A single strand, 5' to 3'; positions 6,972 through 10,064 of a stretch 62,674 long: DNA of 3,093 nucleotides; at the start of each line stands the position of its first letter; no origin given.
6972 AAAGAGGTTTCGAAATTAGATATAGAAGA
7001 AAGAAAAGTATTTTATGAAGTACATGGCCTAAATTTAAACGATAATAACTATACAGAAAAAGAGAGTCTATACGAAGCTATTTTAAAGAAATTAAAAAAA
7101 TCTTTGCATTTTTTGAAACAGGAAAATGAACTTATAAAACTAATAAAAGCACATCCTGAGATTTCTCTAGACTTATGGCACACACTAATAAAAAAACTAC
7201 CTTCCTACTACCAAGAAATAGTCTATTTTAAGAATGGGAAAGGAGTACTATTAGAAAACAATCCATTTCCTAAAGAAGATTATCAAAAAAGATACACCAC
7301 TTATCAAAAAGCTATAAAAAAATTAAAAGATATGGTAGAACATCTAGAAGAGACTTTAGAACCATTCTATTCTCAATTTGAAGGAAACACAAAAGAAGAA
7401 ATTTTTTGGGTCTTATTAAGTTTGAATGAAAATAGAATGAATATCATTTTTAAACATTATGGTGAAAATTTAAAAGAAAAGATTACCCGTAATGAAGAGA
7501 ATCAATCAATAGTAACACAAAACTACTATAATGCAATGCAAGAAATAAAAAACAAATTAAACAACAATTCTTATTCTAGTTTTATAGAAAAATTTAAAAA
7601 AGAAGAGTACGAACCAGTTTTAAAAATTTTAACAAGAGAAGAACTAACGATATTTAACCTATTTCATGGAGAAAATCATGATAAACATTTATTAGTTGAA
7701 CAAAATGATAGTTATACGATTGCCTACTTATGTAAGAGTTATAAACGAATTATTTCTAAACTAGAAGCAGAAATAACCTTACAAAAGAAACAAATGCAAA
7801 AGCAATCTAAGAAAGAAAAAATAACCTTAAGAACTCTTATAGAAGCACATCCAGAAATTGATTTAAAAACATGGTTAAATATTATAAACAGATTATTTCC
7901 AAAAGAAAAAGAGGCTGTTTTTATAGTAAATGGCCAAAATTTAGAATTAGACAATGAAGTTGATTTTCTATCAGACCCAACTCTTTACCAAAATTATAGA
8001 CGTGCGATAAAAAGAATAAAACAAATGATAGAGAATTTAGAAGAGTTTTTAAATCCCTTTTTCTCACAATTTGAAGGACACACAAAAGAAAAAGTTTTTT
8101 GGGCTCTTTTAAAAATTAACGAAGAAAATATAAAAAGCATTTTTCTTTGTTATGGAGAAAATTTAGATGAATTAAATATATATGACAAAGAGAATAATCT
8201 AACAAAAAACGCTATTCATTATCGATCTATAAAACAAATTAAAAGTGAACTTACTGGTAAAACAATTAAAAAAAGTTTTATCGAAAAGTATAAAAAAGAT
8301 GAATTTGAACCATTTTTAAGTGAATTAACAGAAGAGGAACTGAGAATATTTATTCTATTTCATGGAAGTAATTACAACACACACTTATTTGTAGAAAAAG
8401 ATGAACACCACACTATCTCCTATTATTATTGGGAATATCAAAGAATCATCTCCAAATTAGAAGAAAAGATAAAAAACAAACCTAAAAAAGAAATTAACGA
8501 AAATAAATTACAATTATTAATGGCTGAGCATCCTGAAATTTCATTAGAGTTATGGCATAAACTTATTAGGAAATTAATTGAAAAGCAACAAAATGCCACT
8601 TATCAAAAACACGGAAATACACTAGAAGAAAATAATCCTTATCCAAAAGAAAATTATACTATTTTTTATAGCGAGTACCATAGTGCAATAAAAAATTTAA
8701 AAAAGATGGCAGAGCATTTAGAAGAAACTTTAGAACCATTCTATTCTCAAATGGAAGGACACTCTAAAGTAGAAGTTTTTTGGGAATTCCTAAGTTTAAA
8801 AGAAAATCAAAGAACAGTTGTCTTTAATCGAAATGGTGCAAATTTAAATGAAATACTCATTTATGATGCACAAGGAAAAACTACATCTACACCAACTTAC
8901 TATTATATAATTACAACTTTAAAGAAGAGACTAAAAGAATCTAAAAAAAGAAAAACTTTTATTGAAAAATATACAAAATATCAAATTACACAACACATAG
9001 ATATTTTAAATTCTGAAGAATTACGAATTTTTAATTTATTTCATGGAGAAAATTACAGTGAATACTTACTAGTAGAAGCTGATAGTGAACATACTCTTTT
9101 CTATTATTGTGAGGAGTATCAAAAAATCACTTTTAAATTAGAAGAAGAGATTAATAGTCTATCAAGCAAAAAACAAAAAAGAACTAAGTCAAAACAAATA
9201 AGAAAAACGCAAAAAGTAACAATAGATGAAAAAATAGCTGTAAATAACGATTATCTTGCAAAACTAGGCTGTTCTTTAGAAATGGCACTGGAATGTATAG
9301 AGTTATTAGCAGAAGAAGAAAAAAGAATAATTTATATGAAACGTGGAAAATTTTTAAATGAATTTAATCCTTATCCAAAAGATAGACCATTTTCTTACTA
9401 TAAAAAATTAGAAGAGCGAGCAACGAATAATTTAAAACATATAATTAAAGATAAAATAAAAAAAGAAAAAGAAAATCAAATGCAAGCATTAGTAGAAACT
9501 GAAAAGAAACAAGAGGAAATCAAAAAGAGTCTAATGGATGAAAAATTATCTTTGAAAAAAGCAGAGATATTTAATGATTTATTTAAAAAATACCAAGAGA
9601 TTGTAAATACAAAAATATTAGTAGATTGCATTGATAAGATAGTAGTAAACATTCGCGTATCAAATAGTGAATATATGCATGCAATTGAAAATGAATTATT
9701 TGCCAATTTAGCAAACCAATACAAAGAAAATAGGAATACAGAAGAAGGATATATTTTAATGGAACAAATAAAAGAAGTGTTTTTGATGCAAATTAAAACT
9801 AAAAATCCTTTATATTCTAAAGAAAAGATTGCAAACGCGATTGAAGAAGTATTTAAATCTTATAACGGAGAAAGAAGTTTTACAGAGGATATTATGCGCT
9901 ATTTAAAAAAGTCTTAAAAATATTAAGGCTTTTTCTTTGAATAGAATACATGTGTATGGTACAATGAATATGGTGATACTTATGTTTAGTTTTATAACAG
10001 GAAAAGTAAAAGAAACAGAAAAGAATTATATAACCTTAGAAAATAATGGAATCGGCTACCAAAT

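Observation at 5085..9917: Giant sigma-70 paralogue: regions 1.2-4 fused to a ~1,150-aa tail of at least 13 degenerate region-4-like modules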

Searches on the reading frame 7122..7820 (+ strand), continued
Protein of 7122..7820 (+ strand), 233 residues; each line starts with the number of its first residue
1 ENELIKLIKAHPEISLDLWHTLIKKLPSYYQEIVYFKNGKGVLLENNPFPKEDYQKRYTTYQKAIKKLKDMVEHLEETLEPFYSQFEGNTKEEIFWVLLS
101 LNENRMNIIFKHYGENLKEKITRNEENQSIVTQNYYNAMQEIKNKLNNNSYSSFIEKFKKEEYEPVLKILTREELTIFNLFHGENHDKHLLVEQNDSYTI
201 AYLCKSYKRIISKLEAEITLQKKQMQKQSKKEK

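Call 74: search_dna_similar(query=P0021, collection=phages, mode=protein, max_evalue=0.001, max_rows=15)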
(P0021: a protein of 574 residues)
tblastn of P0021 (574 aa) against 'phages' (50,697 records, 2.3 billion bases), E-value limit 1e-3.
No match.

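Call 76: find_encoding_contigs(protein=P0015, flank=7000, max_places=2)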
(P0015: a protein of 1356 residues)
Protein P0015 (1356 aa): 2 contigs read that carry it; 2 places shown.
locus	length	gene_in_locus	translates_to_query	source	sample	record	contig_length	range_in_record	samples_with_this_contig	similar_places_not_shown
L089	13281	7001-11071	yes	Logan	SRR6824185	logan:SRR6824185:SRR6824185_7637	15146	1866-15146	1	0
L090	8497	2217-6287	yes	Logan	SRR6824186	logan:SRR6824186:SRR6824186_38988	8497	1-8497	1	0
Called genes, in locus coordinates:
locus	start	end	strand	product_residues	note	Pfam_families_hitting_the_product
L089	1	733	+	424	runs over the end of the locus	PF01018:GTP1_OBG, PF02421:FeoB_N (weak), PF01926:MMR_HSR1, PF09269:DUF1967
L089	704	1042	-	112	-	PF02643:DUF192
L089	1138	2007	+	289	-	PF04055:Radical_SAM, PF13353:Fer4_12 (weak)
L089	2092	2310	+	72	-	PF04964:Flp_Fap (weak)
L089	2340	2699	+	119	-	PF07811:TadE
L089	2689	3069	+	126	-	-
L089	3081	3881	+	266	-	PF01656:CbiA, PF10609:ParA (weak), PF13614:AAA_31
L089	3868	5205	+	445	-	PF00437:T2SSE, PF27713:UCP018868 (weak)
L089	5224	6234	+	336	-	PF00482:T2SSF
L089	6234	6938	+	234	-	PF18568:COS (faint), PF00482:T2SSF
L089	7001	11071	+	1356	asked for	PF00140:Sigma70_r1_2 (weak), PF04542:Sigma70_r2, PF04539:Sigma70_r3, PF04545:Sigma70_r4, PF08281:Sigma70_r4_2 (faint)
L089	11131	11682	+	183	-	PF01330:RuvA_N, PF14520:HHH_5, PF07499:RuvA_C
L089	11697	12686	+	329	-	PF05496:RuvB_N, PF00004:AAA, PF07728:AAA_5 (weak), PF13173:AAA_14 (weak), PF17864:AAA_lid_4, PF05491:WHD_RuvB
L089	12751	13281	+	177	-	?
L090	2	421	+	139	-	?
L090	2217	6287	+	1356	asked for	PF00140:Sigma70_r1_2 (weak), PF04542:Sigma70_r2, PF04539:Sigma70_r3, PF04545:Sigma70_r4, PF08281:Sigma70_r4_2 (faint)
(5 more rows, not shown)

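Call 77: find_encoding_contigs(protein=P0007, flank=7000, max_places=2)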
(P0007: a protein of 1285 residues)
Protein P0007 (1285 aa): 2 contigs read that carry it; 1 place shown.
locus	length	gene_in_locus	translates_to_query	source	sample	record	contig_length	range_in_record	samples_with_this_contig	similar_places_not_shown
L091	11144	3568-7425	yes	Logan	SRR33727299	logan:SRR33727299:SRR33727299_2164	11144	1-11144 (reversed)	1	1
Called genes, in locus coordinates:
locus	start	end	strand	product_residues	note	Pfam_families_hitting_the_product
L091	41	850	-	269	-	PF13276:HTH_21, PF00665:rve, PF13683:rve_3, PF13333:rve_2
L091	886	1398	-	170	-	PF13518:HTH_28 (faint)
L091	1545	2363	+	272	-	-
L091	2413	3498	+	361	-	PF01098:FTSW_RODA_SPOVE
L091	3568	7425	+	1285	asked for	PF00140:Sigma70_r1_2, PF04542:Sigma70_r2, PF04539:Sigma70_r3, PF04545:Sigma70_r4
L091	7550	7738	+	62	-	PF13451:zf_Tbcl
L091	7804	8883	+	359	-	PF03033:Glyco_transf_28, PF04101:Glyco_tran_28_C, PF00201:UDPGT (weak)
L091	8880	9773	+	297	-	PF01565:FAD_binding_4, PF02873:MurB_C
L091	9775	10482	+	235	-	PF08478:POTRA_1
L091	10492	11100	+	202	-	PF02677:QueH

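Call 78: find_encoding_contigs(protein=P0002, flank=7000, max_places=2)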
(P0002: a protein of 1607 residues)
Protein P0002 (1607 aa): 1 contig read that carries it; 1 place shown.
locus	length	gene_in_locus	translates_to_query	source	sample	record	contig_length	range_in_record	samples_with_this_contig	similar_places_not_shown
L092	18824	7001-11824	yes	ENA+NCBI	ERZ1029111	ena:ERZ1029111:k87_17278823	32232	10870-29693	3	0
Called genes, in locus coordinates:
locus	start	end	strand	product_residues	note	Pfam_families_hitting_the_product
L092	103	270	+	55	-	PF00471:Ribosomal_L33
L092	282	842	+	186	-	PF08207:EFP_N, PF01132:EFP, PF09285:Elong-fact-P_C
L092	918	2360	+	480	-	PF03486:HI0933_like (faint), PF07992:Pyr_redox_2 (faint), PF21688:FAD-depend_C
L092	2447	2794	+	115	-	PF07811:TadE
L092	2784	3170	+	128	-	-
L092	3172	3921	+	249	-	PF00142:Fer4_NifH (weak), PF01656:CbiA, PF10609:ParA (weak), PF13614:AAA_31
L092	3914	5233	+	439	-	PF00437:T2SSE, PF27713:UCP018868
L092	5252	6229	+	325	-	PF00482:T2SSF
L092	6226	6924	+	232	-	PF00482:T2SSF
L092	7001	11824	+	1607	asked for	PF04545:Sigma70_r4 (faint), PF08281:Sigma70_r4_2 (faint), PF18039:UBA_6 (faint)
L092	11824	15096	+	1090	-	PF04542:Sigma70_r2, PF04539:Sigma70_r3, PF04545:Sigma70_r4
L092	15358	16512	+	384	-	PF01098:FTSW_RODA_SPOVE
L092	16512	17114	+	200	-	-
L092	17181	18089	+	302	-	PF07454:SpoIIP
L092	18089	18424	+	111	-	-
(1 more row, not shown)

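Call 79: find_related_loci(query=A1, collection=viral_contigs, flank=8000)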
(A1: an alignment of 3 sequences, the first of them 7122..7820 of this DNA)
Query A1 (233 aa) in viral_contigs; peptide patterns used: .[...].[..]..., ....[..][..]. (x = any residue, [..] = any of these).
599 stretches matched a pattern, but none encodes a relative of the query by tblastn (E <= 1e-3).

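Call 90: search_protein_families(library=padloc, proteins=[P0002], max_evalue=0.001)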
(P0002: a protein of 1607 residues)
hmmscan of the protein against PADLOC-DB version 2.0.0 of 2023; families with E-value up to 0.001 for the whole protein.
P0002 (1607 aa): 0 families

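Call 91: search_protein_families(library=phrogs, proteins=[P0021], max_evalue=0.001)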
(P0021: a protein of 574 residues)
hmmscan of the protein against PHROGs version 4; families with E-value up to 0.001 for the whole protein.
P0021 (574 aa): 3 families
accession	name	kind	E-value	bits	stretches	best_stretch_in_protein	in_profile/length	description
phrog_351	-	transcription regulation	2.5e-13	50.5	0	280-318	662-699/928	RNA polymerase sigma factor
phrog_3512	-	transcription regulation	1.2e-05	26.5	0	253-311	26-83/130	sigma factor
phrog_36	-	transcription regulation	0.00038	21.1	0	283-308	129-154/220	transcriptional regulator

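Call 94: find_encoding_contigs(protein=P0010, flank=6000, max_places=2)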
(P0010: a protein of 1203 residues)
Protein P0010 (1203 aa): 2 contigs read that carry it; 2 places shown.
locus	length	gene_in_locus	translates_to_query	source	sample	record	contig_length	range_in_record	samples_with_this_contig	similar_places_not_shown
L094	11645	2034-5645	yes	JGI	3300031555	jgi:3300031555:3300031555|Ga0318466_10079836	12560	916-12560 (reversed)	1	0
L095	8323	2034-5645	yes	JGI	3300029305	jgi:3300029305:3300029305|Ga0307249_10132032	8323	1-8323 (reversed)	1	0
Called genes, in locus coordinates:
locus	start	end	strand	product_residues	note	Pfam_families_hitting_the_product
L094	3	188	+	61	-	?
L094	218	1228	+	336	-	PF00482:T2SSF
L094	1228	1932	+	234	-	PF00482:T2SSF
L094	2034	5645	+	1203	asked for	PF04542:Sigma70_r2, PF08281:Sigma70_r4_2 (faint), PF04545:Sigma70_r4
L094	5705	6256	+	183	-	PF01330:RuvA_N, PF14520:HHH_5, PF07499:RuvA_C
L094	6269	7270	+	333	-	PF05496:RuvB_N, PF13173:AAA_14 (weak), PF00004:AAA, PF07728:AAA_5 (weak), PF17864:AAA_lid_4, PF05491:WHD_RuvB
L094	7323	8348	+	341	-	PF02547:Queuosine_synth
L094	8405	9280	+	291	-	PF00005:ABC_tran, PF13304:AAA_21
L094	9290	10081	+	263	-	PF12679:ABC2_membrane_2, PF13346:ABC2_membrane_5 (weak)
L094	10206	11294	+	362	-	PF01702:TGT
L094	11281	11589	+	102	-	-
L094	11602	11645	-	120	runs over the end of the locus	-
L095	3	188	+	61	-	?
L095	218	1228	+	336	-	PF00482:T2SSF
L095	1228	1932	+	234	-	PF00482:T2SSF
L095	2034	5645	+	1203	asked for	PF04542:Sigma70_r2, PF08281:Sigma70_r4_2 (faint), PF04545:Sigma70_r4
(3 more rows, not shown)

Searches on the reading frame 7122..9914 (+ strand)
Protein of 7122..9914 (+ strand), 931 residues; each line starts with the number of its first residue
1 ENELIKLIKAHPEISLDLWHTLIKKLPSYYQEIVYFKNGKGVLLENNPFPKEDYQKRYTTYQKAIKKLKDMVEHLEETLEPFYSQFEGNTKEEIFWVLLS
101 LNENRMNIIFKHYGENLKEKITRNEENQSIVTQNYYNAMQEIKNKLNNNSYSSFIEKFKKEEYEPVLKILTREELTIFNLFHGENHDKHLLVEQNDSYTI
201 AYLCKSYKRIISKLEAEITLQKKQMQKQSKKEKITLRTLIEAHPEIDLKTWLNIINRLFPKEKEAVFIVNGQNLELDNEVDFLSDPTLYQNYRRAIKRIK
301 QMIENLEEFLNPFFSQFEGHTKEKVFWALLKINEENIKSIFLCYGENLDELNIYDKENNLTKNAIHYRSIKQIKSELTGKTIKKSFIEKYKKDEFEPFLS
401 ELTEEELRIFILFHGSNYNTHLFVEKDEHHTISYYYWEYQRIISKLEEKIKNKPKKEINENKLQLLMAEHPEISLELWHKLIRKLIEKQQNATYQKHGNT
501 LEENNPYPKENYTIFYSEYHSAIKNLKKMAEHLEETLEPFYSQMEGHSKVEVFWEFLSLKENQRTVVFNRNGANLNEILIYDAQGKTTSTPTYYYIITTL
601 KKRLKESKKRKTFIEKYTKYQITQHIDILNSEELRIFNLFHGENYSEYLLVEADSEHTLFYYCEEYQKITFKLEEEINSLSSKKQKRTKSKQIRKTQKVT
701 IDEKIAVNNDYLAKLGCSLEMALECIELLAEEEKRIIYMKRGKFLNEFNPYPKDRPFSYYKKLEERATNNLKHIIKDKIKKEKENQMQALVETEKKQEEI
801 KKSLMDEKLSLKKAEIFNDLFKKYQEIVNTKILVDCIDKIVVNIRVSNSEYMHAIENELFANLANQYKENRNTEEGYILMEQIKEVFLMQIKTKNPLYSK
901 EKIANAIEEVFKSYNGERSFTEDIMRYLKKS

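Call 73: search_dna_similar(query=window:7122-9914:+, collection=phages, mode=protein, max_evalue=0.001, max_rows=15)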
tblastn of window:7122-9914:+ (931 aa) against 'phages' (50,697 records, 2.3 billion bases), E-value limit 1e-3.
No match.
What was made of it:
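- No phage or IMG/VR relatives were found (calls 73, 74, 79).
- Tried and rejected: Searches for a phage origin, IMG/VR relatives, PADLOC defence models and PHROGs found nothing for the tail (calls 73, 74, 79, 90, 91).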
